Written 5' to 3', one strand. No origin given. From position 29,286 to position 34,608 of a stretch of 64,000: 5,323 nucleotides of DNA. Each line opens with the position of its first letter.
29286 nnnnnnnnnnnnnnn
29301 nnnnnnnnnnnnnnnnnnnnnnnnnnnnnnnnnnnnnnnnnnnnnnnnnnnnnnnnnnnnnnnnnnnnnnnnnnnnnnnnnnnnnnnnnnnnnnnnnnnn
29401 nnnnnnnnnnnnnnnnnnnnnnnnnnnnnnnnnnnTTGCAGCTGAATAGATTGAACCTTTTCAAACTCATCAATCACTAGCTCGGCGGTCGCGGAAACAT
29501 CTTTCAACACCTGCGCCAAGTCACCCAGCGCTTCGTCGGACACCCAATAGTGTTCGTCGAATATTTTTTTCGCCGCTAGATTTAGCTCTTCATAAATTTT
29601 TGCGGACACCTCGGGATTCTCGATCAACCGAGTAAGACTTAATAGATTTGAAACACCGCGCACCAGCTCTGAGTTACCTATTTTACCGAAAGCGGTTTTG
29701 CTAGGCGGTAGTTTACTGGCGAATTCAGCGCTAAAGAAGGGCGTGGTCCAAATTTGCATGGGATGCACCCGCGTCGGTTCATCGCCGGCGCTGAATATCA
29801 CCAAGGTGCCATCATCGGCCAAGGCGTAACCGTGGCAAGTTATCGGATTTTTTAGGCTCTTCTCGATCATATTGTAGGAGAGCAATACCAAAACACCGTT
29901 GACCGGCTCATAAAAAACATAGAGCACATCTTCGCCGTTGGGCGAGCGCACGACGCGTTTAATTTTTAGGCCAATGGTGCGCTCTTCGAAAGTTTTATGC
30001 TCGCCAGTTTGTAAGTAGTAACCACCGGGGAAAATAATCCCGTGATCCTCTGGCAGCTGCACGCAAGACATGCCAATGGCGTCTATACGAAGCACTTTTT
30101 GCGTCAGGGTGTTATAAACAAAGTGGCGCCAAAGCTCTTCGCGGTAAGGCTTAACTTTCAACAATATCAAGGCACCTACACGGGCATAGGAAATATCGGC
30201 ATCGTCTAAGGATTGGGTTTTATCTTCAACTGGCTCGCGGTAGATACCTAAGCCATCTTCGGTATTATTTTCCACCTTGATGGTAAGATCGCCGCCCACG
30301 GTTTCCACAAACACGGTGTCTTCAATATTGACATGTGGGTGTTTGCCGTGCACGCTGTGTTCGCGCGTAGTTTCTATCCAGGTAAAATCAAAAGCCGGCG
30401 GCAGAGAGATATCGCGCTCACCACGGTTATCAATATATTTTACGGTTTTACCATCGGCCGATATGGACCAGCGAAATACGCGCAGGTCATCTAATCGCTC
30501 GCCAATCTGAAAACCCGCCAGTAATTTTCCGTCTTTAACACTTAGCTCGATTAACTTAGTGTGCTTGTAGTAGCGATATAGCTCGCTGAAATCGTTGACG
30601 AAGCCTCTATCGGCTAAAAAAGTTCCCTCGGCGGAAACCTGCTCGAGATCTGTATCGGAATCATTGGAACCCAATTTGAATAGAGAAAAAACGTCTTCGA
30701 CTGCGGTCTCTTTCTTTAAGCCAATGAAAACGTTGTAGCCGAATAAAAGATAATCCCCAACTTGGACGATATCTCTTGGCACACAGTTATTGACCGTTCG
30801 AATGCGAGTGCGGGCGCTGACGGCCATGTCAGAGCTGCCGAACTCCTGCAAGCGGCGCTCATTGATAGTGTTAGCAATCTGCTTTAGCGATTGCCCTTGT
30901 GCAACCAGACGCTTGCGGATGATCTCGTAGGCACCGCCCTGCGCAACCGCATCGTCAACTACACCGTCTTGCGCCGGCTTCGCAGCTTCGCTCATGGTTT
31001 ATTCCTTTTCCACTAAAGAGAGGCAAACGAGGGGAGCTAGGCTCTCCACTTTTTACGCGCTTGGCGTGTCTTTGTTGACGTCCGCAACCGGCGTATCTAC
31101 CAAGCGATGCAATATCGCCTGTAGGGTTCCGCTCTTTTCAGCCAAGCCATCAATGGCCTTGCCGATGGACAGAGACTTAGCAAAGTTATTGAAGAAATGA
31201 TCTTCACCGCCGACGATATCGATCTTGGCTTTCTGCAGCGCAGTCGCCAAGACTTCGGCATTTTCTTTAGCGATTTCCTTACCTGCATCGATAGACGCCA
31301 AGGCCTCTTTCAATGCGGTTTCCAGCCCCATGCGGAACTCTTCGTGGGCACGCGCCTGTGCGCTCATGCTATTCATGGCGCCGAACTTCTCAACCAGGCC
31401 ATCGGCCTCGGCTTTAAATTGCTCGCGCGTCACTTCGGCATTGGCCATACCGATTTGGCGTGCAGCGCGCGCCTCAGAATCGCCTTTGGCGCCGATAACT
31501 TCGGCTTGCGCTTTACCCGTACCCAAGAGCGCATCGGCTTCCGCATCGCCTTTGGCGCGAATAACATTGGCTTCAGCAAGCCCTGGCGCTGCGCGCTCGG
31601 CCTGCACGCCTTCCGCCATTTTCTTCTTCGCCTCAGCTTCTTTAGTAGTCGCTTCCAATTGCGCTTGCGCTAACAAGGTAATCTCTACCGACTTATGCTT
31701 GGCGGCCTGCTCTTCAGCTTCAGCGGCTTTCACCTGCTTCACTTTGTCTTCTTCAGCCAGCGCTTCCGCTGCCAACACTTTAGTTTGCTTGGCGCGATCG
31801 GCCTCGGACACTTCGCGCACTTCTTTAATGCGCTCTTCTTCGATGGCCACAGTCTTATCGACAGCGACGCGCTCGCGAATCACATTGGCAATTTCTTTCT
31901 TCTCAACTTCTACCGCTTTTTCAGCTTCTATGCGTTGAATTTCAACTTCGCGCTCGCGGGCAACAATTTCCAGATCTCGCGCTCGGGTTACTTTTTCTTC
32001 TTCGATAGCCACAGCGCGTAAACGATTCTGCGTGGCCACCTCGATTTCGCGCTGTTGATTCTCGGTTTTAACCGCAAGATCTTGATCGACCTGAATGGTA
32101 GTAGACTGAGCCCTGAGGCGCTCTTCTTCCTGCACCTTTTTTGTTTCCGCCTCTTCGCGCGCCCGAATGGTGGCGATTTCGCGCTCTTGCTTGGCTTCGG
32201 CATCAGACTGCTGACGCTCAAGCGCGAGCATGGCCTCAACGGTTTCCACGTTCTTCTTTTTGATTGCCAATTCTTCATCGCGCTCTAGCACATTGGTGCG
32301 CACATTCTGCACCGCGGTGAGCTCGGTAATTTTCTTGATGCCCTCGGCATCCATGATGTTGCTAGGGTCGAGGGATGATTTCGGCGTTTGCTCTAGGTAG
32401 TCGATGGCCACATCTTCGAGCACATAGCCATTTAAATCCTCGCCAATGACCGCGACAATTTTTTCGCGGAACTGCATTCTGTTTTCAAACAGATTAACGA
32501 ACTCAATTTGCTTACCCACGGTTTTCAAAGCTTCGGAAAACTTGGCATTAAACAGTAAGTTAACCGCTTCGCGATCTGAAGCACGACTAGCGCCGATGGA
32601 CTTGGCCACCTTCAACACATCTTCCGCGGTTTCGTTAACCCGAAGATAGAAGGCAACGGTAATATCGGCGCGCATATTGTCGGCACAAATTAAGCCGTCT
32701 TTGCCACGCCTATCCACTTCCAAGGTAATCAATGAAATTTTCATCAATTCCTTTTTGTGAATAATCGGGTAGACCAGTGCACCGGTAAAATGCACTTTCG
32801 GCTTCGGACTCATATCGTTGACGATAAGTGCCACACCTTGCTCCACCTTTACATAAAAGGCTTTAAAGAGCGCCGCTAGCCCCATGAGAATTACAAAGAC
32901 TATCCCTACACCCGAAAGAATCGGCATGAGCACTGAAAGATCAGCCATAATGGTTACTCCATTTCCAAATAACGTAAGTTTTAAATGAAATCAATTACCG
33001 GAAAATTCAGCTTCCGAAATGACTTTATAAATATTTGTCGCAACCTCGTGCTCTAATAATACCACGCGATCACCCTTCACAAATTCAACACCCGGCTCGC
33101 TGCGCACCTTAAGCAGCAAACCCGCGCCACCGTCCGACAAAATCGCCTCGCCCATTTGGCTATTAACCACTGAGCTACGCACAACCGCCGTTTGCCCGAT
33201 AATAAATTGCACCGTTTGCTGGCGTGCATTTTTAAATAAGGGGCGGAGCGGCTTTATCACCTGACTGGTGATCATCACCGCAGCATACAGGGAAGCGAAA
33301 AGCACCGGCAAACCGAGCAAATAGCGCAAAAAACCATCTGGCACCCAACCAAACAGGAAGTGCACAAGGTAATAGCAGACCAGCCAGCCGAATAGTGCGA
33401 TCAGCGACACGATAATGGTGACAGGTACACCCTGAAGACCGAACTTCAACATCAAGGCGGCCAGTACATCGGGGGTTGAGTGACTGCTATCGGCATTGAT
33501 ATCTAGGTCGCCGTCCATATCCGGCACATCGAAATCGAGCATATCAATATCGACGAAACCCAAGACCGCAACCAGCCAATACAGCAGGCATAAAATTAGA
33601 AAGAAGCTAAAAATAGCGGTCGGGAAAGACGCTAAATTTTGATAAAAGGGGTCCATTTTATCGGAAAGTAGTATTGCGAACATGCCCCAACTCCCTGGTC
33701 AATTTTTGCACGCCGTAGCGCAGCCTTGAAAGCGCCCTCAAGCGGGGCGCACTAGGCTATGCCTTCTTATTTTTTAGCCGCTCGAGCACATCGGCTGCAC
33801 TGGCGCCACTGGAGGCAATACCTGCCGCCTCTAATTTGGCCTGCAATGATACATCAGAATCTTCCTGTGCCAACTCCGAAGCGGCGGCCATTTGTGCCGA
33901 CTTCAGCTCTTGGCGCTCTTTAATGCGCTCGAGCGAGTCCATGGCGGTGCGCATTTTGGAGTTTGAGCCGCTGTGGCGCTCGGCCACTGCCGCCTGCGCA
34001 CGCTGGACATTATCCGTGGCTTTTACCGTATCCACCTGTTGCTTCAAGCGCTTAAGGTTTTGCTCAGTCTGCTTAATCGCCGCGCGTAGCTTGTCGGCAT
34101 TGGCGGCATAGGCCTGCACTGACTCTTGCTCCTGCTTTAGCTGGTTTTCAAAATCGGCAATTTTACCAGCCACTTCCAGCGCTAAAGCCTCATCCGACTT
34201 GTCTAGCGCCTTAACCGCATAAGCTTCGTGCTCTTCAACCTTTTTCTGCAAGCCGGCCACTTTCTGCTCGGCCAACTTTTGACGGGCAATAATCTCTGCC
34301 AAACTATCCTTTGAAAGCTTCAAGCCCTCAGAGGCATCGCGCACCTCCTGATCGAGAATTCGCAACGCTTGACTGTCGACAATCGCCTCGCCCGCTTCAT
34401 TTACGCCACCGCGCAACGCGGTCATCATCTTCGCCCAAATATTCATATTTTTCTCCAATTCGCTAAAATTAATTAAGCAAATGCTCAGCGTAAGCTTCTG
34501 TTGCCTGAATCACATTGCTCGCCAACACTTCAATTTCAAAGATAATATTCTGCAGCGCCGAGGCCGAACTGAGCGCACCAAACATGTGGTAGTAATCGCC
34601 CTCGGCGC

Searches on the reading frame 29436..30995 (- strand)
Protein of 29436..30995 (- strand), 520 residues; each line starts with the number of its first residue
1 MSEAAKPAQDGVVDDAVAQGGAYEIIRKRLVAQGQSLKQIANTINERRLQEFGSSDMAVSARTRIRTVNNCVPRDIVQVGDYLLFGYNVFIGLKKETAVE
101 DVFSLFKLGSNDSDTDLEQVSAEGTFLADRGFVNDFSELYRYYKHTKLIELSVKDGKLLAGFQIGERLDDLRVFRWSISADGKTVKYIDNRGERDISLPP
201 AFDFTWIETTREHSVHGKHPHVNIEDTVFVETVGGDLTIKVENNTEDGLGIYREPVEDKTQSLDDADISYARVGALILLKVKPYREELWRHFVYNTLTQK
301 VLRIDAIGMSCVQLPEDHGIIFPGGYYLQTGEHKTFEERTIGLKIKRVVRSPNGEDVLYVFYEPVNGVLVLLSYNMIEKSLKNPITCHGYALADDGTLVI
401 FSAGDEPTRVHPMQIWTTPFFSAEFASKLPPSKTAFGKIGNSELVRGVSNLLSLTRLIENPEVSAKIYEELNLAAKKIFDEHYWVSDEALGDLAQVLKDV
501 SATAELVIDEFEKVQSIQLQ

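Call 27: predict_structure(alignment_id=A1)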
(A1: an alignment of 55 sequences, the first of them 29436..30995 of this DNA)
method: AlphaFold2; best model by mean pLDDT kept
length: 520 residues; sequences in the alignment: 55
mean_pLDDT: 80.4   pTM: 0.75
mean pLDDT of the five models: 80.4, 80.1, 78.3, 74.9, 73.3
residues with pLDDT >= 90: 90; 70-90: 348; 50-70: 67; < 50: 15
segments of 3 or more residues with pLDDT < 50: 1-11, 245-247
pLDDT, mean of each block of 10 residues (from residue 1): 38 54 80 92 89 76 79 84 83 70 85 71 91 83 75 85 77 86 84 59 88 84 89 84 55 85 89 92 91 87 88 86 83 72 79 81 79 82 80 84 72 84 74 77 87 86 76 90 86 91 87 74
secondary structure, 60 per line:
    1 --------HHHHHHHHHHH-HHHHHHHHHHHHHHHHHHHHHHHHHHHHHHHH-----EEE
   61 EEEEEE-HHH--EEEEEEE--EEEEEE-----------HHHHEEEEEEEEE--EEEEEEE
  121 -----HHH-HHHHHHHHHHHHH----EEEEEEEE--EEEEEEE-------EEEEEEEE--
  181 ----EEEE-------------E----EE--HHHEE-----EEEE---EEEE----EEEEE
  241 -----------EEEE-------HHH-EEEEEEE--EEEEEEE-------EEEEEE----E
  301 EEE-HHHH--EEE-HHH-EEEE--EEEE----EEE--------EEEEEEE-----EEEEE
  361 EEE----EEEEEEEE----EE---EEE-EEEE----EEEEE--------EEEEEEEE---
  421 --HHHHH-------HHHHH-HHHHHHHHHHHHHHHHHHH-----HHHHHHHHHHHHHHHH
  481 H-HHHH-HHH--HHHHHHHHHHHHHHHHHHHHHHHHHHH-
elements in order: H9-19 H21-52 E58-66 E73-79 E82-87 H99-102 E103-111 E114-120 H130-142 E147-154 E157-163 E171-178 E185-188 E221-224 E228-231 E236-240 E252-255 E267-273 E276-282 E290-295 E300-303 H305-308 E311-313 E319-322 E325-328 E333-335 E344-350 E356-363 E368-375 E385-387 E389-392 E397-401 E410-417 H423-427 H435-439 H441-459 H465-481 H483-486 H493-519
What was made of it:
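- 29547..30887 (-): DUF3686 domain (residues 37-483). An N-terminal long helix (21-52) and C-terminal helices (435-519) form a helical bundle. About 29 strands (58-417) form a beta-propeller-like repeat domain. AF2 model pLDDT 80, pTM 0.75 (call 27).
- Checked: The N-terminal ~480 residues are beta-rich: about 29 strands between residues 58 and 417 in the AlphaFold model, mean pLDDT 80 (call 27).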

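Call 68: fold_search(model_id=the predicted structure, library=pdb)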
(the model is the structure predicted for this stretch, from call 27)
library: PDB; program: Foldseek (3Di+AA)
matches with E <= 10: 1017; with E <= 0.001: 156
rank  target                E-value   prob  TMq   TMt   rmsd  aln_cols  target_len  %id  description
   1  7sse_A                4.1e-07  1.00  0.27  0.41  14.5       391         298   10  Crystal structure of the WDR domain of human DCAF1 in complex with CYCA-117-70 (released 2021-12-15)
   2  4pxw_A                8.0e-07  1.00  0.26  0.41  14.1       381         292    9  Crystal structure of human DCAF1 WD40 repeats (Q1250L) (released 2014-04-16)
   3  8f8e_B                8.4e-07  1.00  0.27  0.41  14.1       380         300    9  Crystal structure of the WDR domain of human DCAF1 in complex with OICR-8268 compound (released 2023-03-01)
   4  8pu0_A                8.9e-07  1.00  0.24  0.14  15.2       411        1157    9  Cryo-EM structure of human Elp123 in complex with tRNA, desulpho-CoA, 5'-deoxyadenosine and methionine (released 2024-04-17)
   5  9e2g_2C               1.5e-06  0.99  0.13  0.11  26.9       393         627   12  Cryo-EM structure of 48 nm repeat of microtubule doublet from T. brucei flagellum (released 2025-03-12)
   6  12dl_HA               3.1e-06  1.00  0.26  0.35  14.5       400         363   10  Native structure of the cytoplasmic lattice (CPL) asymmetric unit from mouse MII eggs (released 2026-04-08)
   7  7esl                  3.8e-06  1.00  0.23  0.27  15.4       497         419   11  Crystal structure of a L-rhamnose-alpha-1,4-D-glucuronate lyase from Fusarium oxysporum 12S, N247A N-glycan free form (released 2021-08-04)
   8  8i7o_P1               4.8e-06  0.91  0.11  0.10  24.9       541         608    8  In situ structure of axonemal doublet microtubules in mouse sperm with 16-nm repeat (released 2023-10-11)
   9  7ung_e                5.3e-06  0.96  0.14  0.12  25.2       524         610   10  48-nm repeat of the human respiratory doublet microtubule (released 2022-10-05)
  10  8bbe_E                6.8e-06  1.00  0.26  0.14  14.8       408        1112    7  Structure of the IFT-A complex; IFT-A2 module (released 2022-12-21)
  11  9e2g_2B               6.8e-06  0.99  0.14  0.12  27.1       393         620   12  Cryo-EM structure of 48 nm repeat of microtubule doublet from T. brucei flagellum (released 2025-03-12)
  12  1sq9                  7.1e-06  1.00  0.25  0.31  16.8       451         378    8  Structure of Ski8p, a WD repeat protein involved in mRNA degradation and meiotic recombination (released 2004-05-25)
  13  9d5n_CH               8.3e-06  0.97  0.14  0.12  23.1       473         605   12  48-nm doublet microtubule from Trichomonas vaginalis strain G3 (released 2025-05-14)
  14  4h5i_B                1.1e-05  1.00  0.25  0.34  15.9       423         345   10  Crystal Structure of the Guanine Nucleotide Exchange Factor Sec12 (P1 form) (released 2012-11-07)
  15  8q9t_C                1.4e-05  1.00  0.19  0.26  16.4       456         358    8  CryoEM structure of a S. Cerevisiae Ski238 complex bound to RNA (released 2023-11-29)
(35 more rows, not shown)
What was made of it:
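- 29547..30887 (-): Foldseek: 156 PDB hits at E<=1e-3, top hits all beta-propellers but with low TM scores of 0.24-0.41 (call 68).
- Tried and rejected: PDB Foldseek was used instead (call 68).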

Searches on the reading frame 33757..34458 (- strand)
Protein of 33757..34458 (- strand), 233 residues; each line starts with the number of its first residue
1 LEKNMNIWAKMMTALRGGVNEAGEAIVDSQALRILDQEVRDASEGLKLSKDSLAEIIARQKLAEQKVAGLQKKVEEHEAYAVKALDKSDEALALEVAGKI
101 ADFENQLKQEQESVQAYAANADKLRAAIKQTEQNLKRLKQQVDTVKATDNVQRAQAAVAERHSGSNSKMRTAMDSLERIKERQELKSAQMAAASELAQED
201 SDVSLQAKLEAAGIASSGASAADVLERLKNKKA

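Call 5: search_protein_families(library=pfam, proteins=[window:33757-34458:-], max_evalue=0.1)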
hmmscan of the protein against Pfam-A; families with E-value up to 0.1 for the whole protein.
window:33757-34458:- (233 aa): 4 families
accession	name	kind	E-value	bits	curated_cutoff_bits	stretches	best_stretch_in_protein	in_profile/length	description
PF04012.17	PspA_IM30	-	8e-46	156.8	33.9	1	6-232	1-218/220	PspA/IM30 family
PF22814.2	WelO5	-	0.021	14.8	27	1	39-155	9-121/277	Carrier-protein-independent halogenase WelO5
PF01496.24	V_ATPase_I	-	0.021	13.2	30.7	1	40-193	12-148/815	V-type ATPase 116kDa subunit family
PF15009.12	STING_LBD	-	0.066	13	27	1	51-149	60-150/182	STING ligand-binding domain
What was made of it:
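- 33757..34458 (-): PspA/IM30 family (ESCRT-III-like) protein, YjfJ/BacB type. Pfam PspA_IM30 E=8e-46 (call 5).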

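Call 6: search_protein_families(library=ncbifam, proteins=[window:33757-34458:-], max_evalue=0.1)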
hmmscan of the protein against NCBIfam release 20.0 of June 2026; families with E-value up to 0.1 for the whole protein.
window:33757-34458:- (233 aa): 5 families
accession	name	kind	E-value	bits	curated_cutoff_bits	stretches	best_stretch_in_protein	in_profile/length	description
NF045487.1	ASRP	equivalog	0.0011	17.7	300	1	37-203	135-292/593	archaea-specific SMC-related protein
NF002572.0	PRK02224.1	equivalog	0.0015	16.9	1087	1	19-215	372-571/888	DNA double-strand break repair ATPase Rad50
TIGR02168.1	SMC_prok_B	equivalog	0.0016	16.3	567.35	1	27-201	710-888/1181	chromosome segregation protein SMC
NF041378.1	XopZ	subfamily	0.022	12.7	1300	1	42-223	128-321/1292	XopZ family type III secretion system effector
NF004952.0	PRK06299.1-2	equivalog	0.058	11.7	524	1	58-174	459-571/580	30S ribosomal protein S1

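Call 57: search_protein_families(library=padloc, proteins=[window:33757-34458:-], max_evalue=0.01)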
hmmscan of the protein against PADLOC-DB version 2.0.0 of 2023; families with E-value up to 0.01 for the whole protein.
window:33757-34458:- (233 aa): 7 families
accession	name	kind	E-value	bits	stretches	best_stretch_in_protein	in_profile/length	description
PDLC00254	LmuB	-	0.001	15.9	1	55-200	186-328/563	AAA ATPase domain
PDLC00551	JetC2|JetC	-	0.0023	13.8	1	24-201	800-976/1365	DUF3584 domain; MukB-like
PDLC02740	PbeC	-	0.0046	13.8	1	37-229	316-501/648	PbeC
PDLC03865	LmuB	-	0.0046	13.2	1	49-186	521-722/1007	-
PDLC00581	JetC3|JetC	-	0.0051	12.6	1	34-197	744-906/1473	DUF3584 domain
PDLC00582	JetC3|JetC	-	0.0062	12.3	1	32-199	793-954/1472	DUF3584 domain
PDLC03868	LmuB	-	0.0085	12.4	1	42-208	250-414/1035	-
